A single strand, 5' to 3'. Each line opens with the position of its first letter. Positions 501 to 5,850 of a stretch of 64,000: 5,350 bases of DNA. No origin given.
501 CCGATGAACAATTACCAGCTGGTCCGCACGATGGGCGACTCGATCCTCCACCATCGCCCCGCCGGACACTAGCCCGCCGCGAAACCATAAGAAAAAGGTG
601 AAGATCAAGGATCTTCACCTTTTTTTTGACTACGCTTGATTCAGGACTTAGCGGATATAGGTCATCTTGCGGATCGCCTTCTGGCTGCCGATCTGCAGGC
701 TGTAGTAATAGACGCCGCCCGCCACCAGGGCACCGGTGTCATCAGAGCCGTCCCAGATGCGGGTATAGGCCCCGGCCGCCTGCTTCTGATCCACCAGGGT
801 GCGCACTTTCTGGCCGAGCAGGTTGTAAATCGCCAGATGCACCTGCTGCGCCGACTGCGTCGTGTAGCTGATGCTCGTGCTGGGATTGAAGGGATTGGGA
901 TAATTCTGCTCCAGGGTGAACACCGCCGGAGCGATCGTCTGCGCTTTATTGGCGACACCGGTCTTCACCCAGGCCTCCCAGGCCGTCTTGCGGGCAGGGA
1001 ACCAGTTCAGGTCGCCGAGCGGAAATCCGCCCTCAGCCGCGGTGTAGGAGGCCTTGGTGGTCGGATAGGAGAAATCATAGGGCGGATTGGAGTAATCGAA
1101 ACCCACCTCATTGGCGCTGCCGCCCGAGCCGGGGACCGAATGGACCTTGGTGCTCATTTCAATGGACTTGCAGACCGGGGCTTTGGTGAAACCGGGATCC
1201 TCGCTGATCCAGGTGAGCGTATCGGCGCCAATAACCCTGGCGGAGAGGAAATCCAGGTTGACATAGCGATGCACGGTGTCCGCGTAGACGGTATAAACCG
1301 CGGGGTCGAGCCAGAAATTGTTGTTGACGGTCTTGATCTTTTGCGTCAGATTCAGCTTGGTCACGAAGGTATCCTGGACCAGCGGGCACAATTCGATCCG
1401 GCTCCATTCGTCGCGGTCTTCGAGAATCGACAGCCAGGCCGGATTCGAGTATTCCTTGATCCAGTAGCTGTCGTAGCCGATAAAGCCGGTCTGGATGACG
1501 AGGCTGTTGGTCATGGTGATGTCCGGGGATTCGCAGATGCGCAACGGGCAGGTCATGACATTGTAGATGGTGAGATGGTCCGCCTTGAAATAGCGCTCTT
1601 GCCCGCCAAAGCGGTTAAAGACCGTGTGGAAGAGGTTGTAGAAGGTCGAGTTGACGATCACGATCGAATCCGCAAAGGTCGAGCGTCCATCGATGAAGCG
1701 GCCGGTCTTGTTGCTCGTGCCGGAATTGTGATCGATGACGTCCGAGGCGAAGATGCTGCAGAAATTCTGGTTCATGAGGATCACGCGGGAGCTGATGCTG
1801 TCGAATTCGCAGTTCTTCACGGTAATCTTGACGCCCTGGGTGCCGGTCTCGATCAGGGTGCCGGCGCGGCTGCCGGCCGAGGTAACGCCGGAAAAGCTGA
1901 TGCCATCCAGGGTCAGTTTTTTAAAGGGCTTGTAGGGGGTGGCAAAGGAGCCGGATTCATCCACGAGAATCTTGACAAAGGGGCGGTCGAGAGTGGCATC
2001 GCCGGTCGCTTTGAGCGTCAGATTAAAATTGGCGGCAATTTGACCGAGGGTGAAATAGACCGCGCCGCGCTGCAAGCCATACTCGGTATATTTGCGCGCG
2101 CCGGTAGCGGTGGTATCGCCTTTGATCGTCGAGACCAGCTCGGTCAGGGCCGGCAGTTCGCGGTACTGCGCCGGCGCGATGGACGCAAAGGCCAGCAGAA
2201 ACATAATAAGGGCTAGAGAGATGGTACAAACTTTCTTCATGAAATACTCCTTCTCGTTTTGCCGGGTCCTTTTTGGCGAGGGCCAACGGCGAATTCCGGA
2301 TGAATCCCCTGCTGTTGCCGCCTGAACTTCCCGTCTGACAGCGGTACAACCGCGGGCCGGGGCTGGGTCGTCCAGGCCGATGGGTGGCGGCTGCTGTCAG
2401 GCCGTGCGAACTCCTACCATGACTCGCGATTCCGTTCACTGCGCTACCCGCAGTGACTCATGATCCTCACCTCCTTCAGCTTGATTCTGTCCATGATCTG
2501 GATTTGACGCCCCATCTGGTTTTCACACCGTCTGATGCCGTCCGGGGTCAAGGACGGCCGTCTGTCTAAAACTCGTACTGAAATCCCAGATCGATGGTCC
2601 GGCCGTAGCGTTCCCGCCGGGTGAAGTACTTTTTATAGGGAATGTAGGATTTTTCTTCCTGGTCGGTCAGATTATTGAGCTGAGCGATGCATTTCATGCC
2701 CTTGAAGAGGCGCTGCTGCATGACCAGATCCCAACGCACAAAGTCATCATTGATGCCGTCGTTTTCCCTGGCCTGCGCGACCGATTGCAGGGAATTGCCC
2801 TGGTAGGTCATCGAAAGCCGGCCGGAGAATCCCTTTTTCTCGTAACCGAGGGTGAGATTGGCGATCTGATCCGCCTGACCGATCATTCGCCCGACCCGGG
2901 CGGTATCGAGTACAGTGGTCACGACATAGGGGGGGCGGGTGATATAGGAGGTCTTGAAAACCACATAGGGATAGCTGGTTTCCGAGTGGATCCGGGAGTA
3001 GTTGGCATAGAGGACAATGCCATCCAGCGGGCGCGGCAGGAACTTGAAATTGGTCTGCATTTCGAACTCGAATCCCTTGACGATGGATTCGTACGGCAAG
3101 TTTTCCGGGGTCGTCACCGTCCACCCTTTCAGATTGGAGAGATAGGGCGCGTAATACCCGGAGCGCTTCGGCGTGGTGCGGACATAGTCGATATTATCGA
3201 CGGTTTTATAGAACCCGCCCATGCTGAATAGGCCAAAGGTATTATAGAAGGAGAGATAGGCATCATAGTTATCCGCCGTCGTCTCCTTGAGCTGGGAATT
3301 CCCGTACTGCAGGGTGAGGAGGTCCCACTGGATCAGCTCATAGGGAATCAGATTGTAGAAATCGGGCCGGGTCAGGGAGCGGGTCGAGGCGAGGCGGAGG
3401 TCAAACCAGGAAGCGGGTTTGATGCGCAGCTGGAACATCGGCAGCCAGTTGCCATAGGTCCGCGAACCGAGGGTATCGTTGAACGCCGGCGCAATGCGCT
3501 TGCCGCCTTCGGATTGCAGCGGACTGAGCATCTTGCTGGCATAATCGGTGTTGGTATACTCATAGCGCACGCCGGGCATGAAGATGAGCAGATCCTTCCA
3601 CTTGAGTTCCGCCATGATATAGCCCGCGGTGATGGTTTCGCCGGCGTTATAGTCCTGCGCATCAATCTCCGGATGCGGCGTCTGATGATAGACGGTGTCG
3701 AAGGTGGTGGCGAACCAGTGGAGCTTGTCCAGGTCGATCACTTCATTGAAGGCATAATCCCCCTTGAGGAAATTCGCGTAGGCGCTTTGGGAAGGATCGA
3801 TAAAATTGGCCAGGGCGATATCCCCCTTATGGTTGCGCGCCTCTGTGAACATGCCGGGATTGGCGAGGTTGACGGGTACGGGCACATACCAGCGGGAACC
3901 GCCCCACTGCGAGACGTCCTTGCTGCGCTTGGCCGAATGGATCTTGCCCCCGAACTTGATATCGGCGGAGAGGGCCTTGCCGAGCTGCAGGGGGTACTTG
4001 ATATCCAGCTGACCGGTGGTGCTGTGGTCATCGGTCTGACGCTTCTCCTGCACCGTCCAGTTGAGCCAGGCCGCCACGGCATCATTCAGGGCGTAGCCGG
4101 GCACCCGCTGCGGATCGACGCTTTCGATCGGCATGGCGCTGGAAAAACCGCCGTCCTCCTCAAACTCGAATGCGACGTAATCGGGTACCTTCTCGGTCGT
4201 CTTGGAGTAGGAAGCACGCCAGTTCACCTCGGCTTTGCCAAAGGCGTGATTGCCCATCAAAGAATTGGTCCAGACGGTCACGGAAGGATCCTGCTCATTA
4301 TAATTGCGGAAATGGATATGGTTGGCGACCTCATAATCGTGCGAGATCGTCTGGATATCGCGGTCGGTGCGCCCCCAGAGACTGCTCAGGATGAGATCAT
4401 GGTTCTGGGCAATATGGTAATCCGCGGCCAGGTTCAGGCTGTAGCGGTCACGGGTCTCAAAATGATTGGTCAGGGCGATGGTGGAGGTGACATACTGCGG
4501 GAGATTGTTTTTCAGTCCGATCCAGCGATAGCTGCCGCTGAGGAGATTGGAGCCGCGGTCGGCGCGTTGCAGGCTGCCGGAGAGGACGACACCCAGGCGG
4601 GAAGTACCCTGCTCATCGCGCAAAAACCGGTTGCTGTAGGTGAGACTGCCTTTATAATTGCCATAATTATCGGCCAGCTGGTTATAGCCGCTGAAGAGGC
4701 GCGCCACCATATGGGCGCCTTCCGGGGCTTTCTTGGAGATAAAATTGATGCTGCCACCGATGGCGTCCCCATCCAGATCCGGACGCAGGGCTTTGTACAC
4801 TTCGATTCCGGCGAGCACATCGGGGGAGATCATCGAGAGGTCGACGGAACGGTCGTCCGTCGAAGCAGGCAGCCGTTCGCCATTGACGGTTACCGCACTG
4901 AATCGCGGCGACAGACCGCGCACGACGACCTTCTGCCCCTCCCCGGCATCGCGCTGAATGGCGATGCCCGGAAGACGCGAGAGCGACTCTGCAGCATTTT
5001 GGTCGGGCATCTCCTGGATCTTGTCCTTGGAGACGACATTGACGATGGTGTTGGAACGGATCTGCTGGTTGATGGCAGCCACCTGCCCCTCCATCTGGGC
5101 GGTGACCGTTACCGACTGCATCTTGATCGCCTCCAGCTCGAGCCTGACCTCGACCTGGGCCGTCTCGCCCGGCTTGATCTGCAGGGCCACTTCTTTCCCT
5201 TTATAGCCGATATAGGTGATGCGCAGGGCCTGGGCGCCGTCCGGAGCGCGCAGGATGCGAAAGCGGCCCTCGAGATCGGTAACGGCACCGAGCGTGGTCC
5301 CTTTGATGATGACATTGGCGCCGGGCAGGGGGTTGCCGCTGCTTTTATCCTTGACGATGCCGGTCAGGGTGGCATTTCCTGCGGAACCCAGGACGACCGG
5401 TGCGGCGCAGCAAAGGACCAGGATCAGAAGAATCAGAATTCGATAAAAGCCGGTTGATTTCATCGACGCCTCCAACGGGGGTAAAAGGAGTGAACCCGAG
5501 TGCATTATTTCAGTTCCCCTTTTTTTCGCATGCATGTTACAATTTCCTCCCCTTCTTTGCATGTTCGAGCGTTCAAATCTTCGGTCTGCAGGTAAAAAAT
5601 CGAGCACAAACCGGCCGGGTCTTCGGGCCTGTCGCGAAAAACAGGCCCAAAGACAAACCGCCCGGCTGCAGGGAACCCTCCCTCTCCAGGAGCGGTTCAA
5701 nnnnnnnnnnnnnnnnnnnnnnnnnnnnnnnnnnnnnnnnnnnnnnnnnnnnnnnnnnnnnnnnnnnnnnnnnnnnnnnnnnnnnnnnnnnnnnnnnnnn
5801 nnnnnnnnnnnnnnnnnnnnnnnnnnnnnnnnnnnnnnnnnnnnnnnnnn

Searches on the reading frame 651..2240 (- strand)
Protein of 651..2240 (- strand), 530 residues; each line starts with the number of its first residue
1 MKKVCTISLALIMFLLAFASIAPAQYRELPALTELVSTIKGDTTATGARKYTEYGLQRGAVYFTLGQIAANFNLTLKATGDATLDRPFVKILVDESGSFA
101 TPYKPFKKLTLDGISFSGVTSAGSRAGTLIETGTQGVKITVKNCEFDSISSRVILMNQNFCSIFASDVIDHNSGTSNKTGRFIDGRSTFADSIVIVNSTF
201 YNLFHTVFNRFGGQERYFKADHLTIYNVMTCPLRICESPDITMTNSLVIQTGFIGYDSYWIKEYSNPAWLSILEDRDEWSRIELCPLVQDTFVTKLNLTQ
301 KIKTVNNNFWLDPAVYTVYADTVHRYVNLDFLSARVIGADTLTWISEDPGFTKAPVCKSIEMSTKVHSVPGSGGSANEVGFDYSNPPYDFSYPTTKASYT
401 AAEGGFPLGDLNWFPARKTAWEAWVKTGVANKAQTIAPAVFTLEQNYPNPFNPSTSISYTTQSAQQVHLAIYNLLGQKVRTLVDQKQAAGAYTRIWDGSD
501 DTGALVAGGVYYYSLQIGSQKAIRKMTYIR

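Call 3: search_protein_families(library=pfam, proteins=[window:651-2240:-], max_evalue=0.01)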
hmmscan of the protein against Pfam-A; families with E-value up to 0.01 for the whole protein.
window:651-2240:- (530 aa): 4 families
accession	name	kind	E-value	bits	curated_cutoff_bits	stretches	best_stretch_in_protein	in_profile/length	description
PF13860.13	FlgD_ig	-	2.3e-09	37.5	27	1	459-516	17-74/79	FlgD Ig-like domain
PF18962.6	Por_Secre_tail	-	7.9e-06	26.5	27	1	447-525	2-72/75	Secretion system C-terminal sorting domain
PF13585.12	CHU_C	-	1.4e-05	25.6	27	1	457-528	20-83/86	CHU_C Type IX secretion signal domain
PF16318.11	DUF4957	-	0.00095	19.5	30.8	1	108-202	43-141/142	Domain of unknown function (DUF4957)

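Call 4: search_protein_families(library=ncbifam, proteins=[window:651-2240:-], max_evalue=0.01)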
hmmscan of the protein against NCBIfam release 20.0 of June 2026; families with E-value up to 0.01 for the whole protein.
window:651-2240:- (530 aa): 6 families
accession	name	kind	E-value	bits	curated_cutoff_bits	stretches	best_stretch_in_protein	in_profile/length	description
NF033707.1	T9SS_sortase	equivalog_domain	1.5e-08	32.8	420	1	445-522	1000-1082/1095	type IX secretion system sortase PorU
TIGR04183.1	Por_Secre_tail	domain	1.2e-07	31.6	23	1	447-526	2-69/72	T9SS type A sorting domain-containing protein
NF005176.1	PRK06655.1-1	equivalog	9.7e-06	25.6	230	1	460-516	92-148/197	flagellar hook assembly protein FlgD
NF052323.1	T9SSA_dep_M6i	equivalog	0.00019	19.5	600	1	446-517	960-1026/1043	T9SS-dependent M6-like inactivated metalloprotease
NF009276.0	PRK12633.1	equivalog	0.00038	20.3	383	1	461-513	124-177/234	flagellar basal body rod modification protein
NF038113.1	T9SSA_dep_M36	equivalog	0.0084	14.3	885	0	444-482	793-831/869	T9SS-dependent M36 family metallopeptidase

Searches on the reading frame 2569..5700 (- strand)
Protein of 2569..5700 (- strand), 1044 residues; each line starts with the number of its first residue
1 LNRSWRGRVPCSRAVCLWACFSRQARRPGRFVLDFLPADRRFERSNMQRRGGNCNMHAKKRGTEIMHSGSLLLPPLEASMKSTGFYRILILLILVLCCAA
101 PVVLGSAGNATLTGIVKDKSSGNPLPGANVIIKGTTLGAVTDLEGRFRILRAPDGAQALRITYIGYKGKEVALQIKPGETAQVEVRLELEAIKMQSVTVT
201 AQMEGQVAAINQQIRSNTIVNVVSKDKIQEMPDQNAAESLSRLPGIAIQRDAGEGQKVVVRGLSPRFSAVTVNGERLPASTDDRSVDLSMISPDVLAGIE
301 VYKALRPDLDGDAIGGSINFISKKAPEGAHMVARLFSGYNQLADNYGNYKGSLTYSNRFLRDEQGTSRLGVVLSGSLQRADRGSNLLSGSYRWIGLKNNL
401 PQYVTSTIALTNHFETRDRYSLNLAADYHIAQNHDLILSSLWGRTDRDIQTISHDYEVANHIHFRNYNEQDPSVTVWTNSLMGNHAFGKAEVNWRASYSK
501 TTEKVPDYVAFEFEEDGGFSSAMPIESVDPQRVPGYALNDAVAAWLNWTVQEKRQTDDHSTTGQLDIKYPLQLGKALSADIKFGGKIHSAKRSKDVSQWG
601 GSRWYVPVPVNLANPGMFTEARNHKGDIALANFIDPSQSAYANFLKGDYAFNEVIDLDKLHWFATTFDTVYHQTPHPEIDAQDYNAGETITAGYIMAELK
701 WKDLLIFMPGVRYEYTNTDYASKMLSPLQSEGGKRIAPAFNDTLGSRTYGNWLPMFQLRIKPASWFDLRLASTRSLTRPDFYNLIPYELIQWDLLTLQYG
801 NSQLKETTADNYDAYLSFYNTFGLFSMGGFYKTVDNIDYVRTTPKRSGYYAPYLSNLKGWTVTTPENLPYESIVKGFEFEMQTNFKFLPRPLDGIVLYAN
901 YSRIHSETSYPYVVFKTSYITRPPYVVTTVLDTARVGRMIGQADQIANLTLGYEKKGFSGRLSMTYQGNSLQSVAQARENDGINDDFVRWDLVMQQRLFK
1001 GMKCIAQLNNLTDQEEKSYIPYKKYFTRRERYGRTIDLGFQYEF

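Call 3: search_protein_families(library=pfam, proteins=[window:2569-5700:-], max_evalue=0.01)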
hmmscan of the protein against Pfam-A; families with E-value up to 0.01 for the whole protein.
window:2569-5700:- (1044 aa): 4 families
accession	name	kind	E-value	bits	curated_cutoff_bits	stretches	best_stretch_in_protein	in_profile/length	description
PF00593.30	TonB_dep_Rec_b-barrel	-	1.4e-22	81.6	27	1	545-996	42-421/436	TonB dependent receptor-like, beta-barrel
PF13715.12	CarbopepD_reg_2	-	5.3e-22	78.1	32.2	1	112-199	1-88/88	CarboxypepD_reg-like domain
PF07715.20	Plug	-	1e-16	61.8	23.9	1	216-316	5-106/107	TonB-dependent Receptor Plug Domain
PF13620.12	CarboxypepD_reg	-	9.3e-16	58.4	32.3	1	111-188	1-82/82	Carboxypeptidase regulatory-like domain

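Call 4: search_protein_families(library=ncbifam, proteins=[window:2569-5700:-], max_evalue=0.01)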
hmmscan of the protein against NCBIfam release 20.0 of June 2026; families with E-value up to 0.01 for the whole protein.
window:2569-5700:- (1044 aa): 14 families
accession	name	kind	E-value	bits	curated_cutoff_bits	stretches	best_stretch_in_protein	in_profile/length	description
TIGR01782.1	TonB-Xanth-Caul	subfamily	3.4e-117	392.9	310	1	196-1044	3-868/868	TonB-dependent receptor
TIGR04056.1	OMP_RagA_SusC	subfamily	1.1e-22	80.3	368.25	1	111-264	2-146/981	SusC/RagA family TonB-linked outer membrane protein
TIGR01786.1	TonB-hemlactrns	subfamily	5.5e-19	68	323.75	2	684-1044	386-719/719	TonB-dependent hemoglobin/transferrin/lactoferrin family receptor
NF007926.1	PRK10641.1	equivalog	9.9e-11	40.9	836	1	220-352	48-177/617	TonB-dependent vitamin B12 receptor BtuB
TIGR01783.1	TonB-siderophor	subfamily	2.6e-09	36.3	223.5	1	220-451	6-211/649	TonB-dependent siderophore receptor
NF007478.2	PRK10064.1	equivalog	2.7e-09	35.9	745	1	207-383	37-213/663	catecholate siderophore receptor CirA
NF010010.0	PRK13483.1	equivalog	1.3e-07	30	927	1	192-377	31-212/660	ligand-gated channel protein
NF010038.0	PRK13513.1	equivalog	2.4e-07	29.7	942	1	195-378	30-215/659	ligand-gated channel protein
NF052345.1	S_layer_anammox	exception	4.1e-07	27.8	1400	1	105-220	1308-1426/1596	Kustd1514 family S-layer glycoprotein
NF038079.1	TonB_sider_MxcH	equivalog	8.3e-07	27.4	925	1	144-334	60-250/792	TonB-dependent siderophore myxochelin receptor MxcH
TIGR01779.1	TonB-B12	equivalog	9e-07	27.8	599.7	1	204-330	29-161/614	TonB-dependent vitamin B12 receptor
NF050067.1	TonBEntbctnRecCfrA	equivalog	6.6e-06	24.7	1200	1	210-363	36-197/698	TonB-dependent ferric enterobactin receptor CfrA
NF049947.1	TonB_dep_PCPU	exception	5e-05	21.7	800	1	184-334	26-175/685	TonB-dependent receptor, PCPU motif-type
NF053692.1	BamP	equivalog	0.0052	16.2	230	1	92-214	6-125/251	BamP family beta-barrel-assembly machinery protein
